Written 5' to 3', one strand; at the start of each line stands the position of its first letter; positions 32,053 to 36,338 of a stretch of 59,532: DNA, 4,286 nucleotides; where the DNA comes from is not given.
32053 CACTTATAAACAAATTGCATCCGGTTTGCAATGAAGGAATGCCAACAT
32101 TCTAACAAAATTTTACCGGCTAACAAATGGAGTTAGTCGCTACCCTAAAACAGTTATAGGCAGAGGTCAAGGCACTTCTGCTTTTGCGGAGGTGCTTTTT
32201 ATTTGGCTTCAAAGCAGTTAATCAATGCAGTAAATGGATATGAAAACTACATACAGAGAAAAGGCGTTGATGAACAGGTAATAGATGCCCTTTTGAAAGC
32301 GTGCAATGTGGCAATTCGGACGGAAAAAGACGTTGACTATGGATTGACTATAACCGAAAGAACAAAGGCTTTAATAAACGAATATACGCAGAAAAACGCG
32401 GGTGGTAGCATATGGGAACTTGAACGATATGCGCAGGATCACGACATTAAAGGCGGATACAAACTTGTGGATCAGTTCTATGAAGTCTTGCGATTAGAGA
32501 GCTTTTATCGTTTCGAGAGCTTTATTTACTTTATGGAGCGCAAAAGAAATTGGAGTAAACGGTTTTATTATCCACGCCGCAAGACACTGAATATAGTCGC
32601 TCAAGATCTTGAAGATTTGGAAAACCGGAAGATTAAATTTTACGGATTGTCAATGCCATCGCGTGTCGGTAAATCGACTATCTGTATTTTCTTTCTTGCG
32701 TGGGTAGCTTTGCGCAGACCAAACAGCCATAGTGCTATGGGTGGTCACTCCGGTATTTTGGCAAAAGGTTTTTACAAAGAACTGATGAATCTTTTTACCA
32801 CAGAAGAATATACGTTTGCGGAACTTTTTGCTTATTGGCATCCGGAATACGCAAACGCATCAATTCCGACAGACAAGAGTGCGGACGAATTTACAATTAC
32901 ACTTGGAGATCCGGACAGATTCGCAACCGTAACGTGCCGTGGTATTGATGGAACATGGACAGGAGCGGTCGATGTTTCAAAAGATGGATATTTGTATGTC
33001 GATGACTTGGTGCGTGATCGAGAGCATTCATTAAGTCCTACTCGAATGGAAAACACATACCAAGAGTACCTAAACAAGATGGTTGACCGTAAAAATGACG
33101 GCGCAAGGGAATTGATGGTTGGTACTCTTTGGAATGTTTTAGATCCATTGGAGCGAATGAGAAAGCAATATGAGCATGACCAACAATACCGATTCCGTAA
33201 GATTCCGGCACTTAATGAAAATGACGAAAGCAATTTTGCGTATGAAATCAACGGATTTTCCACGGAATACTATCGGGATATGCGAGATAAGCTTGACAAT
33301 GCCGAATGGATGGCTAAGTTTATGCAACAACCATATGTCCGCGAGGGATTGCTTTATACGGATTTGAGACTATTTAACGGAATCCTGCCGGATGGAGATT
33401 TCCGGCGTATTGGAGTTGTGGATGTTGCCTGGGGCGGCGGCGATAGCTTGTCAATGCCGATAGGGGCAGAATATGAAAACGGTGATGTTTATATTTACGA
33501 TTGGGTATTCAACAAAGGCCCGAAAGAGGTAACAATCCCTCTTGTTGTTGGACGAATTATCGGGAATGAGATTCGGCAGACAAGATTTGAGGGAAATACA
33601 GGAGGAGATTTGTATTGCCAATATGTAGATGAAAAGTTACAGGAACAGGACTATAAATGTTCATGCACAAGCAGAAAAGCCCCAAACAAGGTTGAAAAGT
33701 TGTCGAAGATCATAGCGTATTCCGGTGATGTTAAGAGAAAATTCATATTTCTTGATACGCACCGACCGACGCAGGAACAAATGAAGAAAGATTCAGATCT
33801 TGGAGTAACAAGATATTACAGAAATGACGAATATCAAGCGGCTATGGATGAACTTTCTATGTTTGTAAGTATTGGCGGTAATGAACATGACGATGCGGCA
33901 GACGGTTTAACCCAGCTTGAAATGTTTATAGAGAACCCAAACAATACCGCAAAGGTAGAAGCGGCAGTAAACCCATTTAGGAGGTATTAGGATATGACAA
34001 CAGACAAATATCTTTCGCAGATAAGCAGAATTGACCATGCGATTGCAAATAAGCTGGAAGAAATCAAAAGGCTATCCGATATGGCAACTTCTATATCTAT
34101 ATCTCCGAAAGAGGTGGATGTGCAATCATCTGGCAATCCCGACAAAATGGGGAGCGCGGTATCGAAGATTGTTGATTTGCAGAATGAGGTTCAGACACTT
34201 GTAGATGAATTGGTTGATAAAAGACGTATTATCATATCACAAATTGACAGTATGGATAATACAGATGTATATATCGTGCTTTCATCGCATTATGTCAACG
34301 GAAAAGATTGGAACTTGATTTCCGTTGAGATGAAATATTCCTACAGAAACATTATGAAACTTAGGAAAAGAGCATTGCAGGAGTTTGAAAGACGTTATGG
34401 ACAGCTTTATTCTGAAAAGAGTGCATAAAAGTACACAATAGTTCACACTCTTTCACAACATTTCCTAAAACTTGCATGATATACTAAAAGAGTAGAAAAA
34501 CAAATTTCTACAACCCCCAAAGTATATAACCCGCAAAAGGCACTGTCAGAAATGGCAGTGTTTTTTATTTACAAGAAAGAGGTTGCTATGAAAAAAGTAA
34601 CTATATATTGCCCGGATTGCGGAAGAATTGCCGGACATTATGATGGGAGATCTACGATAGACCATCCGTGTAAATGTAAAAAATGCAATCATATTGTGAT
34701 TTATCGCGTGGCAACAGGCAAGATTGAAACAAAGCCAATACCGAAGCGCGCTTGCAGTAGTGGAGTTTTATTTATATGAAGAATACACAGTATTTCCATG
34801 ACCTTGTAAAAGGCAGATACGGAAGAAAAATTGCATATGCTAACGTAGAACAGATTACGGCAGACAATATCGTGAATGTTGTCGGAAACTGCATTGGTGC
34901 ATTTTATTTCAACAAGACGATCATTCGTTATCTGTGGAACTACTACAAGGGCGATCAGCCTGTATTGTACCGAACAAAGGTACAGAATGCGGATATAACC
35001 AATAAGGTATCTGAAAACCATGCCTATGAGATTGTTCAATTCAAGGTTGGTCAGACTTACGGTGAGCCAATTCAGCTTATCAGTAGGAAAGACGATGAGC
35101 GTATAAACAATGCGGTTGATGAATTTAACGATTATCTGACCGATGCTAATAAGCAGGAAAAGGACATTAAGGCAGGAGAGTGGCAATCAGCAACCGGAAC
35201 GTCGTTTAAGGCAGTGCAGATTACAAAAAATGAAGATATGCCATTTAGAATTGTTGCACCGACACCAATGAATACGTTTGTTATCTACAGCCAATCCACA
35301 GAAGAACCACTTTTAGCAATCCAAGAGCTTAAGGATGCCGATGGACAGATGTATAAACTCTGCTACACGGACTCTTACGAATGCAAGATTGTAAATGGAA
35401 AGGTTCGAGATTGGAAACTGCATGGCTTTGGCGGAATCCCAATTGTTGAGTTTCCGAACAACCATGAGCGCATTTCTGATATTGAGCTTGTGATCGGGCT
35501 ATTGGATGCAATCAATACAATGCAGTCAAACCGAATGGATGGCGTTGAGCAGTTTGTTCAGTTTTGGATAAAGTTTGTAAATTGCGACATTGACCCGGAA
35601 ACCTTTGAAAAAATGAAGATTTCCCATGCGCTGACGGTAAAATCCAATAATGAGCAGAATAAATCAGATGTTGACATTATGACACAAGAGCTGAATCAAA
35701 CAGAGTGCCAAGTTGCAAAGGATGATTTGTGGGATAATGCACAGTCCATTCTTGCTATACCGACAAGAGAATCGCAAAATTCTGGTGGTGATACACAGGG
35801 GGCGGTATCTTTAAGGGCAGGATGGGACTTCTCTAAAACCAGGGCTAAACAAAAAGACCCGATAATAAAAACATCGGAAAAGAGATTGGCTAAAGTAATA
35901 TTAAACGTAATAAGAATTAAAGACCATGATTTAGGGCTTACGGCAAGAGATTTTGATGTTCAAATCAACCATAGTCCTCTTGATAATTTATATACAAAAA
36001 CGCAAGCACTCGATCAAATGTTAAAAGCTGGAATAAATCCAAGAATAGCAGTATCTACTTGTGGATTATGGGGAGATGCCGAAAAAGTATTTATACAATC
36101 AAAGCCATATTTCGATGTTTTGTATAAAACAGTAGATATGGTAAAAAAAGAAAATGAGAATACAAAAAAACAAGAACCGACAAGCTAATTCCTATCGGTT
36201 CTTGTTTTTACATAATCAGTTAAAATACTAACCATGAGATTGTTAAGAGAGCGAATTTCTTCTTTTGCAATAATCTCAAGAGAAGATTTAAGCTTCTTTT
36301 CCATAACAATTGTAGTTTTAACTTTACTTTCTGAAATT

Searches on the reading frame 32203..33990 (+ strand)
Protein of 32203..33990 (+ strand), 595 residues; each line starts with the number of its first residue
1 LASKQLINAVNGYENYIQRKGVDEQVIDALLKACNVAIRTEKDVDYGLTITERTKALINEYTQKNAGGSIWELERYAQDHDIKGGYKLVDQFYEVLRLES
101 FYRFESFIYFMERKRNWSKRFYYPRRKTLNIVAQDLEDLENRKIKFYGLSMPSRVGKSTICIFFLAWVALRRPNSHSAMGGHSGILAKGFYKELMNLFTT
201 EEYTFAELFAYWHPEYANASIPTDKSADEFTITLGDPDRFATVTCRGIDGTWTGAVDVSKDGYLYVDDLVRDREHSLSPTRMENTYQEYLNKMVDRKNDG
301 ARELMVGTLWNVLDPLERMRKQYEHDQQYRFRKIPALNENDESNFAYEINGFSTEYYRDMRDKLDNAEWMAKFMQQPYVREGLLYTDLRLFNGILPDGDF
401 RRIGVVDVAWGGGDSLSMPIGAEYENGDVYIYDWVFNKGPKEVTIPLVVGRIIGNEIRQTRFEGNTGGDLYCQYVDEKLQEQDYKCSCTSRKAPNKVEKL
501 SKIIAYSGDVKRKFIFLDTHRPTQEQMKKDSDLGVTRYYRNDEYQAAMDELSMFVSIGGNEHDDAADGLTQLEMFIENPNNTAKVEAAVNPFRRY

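Call 43: search_dna_similar(query=window:32203-33990:+, collection=phages, mode=protein, max_rows=25)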
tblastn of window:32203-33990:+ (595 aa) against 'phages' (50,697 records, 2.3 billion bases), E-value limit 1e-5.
Records with a match: 130; places in all: 130; records where one place covers at least 80% of the query: 11.
Best place of each record, by identity: <60% 130.
By first word of the organism name: Streptococcus 29; Lactococcus 28; Xanthomonas 24; Bacteriophage 11; Clostridium 9; Bacteroides 8; Listeria 3; Fusobacterium 2; Geobacillus 2; Ruegeria 2; and 12 more.
By host as written in the record: - 20; Streptococcus thermophilus 14; Xanthomonas oryzae pv. oryzae 12; Lactococcus lactis 11; Streptococcus thermophilus ST64987 8; Xanthomonas euvesicatoria 3; Bacteroides fragilis DA698 2; Lactococcus cremoris DGCC6073 2; and 48 more.
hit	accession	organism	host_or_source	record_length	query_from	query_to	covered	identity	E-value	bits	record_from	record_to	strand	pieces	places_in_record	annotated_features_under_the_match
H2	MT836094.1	Bacteriophage sp.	human fecal samples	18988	94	572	81%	46.3%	9e-126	414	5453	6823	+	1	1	record has no annotation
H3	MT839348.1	Bacteriophage sp.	human fecal samples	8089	127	592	78%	45.3%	4e-117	388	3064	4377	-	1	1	record has no annotation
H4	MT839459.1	Bacteriophage sp.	human fecal samples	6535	136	592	77%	45.6%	5e-117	388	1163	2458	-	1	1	record has no annotation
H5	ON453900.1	Clostridium phage Maintenon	[Clostridium] innocuum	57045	63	576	86%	38.1%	9e-95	324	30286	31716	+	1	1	terminase large subunit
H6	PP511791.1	Dulem virus 39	Propithecus coquereli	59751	1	593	100%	29.9%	2e-66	241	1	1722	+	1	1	terminase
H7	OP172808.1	Eggerthella phage EL753P1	Eggerthella lenta DA753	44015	104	595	83%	33.0%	8e-69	248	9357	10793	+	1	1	hypothetical protein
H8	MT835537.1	Bacteriophage sp.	human fecal samples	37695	88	592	85%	29.4%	7e-52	198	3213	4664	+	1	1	record has no annotation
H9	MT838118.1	Bacteriophage sp.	human fecal samples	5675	82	579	84%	29.3%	2e-51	196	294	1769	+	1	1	record has no annotation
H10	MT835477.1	Bacteriophage sp.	human fecal samples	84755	84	579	83%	28.7%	1e-50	194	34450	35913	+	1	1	record has no annotation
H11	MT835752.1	Bacteriophage sp.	human fecal samples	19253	148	578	72%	26.8%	9e-27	122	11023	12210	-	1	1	record has no annotation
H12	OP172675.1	Bacteroides phage BF698P1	Bacteroides fragilis DA698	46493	94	594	84%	22.6%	6e-7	59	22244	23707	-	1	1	hypothetical protein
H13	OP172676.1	Bacteroides phage BF698P3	Bacteroides fragilis DA698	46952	94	594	84%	22.6%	6e-7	59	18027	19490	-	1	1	hypothetical protein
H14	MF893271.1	Lysinibacillus phage vB_LspM-01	Lysinibacillus sphaericus C3-41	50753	84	570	82%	22.0%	3e-13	79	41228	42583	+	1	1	putative terminase large subunit protein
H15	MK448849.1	Streptococcus phage Javan128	Streptococcus dysgalactiae ERR084991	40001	121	570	76%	23.9%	8e-17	91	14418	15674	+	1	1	terminase large subunit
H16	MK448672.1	Streptococcus phage Javan117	Streptococcus dysgalactiae ASDSE_99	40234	121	570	76%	23.5%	3e-17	92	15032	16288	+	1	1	terminase large subunit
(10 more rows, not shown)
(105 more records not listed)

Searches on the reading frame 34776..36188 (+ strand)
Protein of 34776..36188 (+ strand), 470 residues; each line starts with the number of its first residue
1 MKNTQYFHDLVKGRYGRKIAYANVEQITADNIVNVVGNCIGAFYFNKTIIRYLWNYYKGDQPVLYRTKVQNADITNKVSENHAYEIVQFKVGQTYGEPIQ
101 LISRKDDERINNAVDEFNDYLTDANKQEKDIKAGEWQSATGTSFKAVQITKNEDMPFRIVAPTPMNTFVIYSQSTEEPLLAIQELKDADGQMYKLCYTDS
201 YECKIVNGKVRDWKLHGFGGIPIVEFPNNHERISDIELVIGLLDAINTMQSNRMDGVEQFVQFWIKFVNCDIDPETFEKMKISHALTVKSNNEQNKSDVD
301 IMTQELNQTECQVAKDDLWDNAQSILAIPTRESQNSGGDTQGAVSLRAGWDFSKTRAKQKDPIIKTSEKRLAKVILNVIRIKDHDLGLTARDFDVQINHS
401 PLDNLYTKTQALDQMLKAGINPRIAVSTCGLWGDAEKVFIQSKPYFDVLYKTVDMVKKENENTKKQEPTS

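Call 84: search_protein_families(library=pfam, proteins=[window:34776-36188:+], max_evalue=0.001)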
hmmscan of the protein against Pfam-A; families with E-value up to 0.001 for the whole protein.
window:34776-36188:+ (470 aa): 1 family
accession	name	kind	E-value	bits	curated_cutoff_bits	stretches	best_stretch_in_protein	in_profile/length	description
PF05133.19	SPP1_portal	-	5.6e-79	266.5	25.5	1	38-465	3-415/416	Phage portal protein, SPP1 Gp6-like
